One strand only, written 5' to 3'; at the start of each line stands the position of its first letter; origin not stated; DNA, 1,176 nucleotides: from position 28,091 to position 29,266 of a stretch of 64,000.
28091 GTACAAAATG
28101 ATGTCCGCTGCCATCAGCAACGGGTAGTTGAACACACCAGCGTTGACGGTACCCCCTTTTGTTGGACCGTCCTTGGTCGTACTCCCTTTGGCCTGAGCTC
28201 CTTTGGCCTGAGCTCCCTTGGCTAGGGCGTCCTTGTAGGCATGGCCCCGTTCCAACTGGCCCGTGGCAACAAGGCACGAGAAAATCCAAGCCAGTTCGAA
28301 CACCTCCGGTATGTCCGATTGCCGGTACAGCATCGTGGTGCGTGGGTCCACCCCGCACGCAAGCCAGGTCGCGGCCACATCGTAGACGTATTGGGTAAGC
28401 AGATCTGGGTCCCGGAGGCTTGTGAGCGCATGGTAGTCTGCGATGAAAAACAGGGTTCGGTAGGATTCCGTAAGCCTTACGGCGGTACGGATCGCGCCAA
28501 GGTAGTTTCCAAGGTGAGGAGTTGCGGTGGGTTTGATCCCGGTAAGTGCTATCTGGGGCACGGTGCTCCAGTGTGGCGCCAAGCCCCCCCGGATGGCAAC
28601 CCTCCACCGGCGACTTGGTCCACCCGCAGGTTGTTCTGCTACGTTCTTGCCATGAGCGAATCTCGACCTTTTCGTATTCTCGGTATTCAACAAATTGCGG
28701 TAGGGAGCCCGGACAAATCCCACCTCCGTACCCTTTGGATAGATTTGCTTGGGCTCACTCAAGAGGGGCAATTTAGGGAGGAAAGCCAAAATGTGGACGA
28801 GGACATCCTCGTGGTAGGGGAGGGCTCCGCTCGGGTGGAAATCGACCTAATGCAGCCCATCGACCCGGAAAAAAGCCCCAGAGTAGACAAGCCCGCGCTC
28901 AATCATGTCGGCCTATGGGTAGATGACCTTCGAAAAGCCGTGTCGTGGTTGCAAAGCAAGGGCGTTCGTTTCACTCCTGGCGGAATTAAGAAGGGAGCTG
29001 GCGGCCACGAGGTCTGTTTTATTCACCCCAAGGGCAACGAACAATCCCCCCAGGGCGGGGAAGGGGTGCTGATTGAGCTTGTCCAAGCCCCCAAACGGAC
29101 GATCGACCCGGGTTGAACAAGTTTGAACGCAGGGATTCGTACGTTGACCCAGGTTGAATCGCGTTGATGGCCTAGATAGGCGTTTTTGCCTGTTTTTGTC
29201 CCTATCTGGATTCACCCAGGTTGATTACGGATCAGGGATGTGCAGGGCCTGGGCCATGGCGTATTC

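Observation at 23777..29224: Dispersed 11-12 nt motif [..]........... clustered around a RAYT-like HUH transposase gene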

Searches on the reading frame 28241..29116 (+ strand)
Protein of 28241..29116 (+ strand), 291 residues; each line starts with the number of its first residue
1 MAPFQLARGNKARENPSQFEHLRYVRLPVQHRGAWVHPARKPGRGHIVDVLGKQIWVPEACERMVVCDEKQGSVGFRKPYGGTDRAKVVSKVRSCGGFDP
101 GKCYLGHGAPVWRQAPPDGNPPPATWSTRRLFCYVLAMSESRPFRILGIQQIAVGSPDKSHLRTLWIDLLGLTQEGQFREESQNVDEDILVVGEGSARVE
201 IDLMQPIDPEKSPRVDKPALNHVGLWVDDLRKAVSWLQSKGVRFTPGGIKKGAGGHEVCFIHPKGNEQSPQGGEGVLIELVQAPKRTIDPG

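Call 9: search_protein_families(library=pfam, proteins=[window:28241-29116:+])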
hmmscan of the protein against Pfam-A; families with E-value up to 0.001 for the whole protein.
window:28241-29116:+ (291 aa): 2 families
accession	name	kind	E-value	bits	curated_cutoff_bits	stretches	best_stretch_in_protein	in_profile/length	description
PF13669.12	Glyoxalase_4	-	1.5e-30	106.1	27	1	150-260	1-109/109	Glyoxalase/Bleomycin resistance protein/Dioxygenase superfamily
PF00903.31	Glyoxalase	-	0.00025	21.9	20.6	1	152-266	5-117/121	Glyoxalase/Bleomycin resistance protein/Dioxygenase superfamily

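Call 10: search_protein_families(library=ncbifam, proteins=[window:28241-29116:+], max_evalue=0.01)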
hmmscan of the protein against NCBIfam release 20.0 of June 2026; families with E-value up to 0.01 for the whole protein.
window:28241-29116:+ (291 aa): 3 families
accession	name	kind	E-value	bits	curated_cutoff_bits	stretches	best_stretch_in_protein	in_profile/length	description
TIGR03081.1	metmalonyl_epim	equivalog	1.5e-12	48.1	114.95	1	149-282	2-129/129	methylmalonyl-CoA epimerase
NF008551.0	PRK11478.1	equivalog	1.4e-05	25.5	148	1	149-245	7-101/129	VOC family protein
NF050075.1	SMU1112c_YaeR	equivalog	0.00067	19.9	140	1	148-246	3-99/125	SMU1112c/YaeR family gloxylase I-like metalloprotein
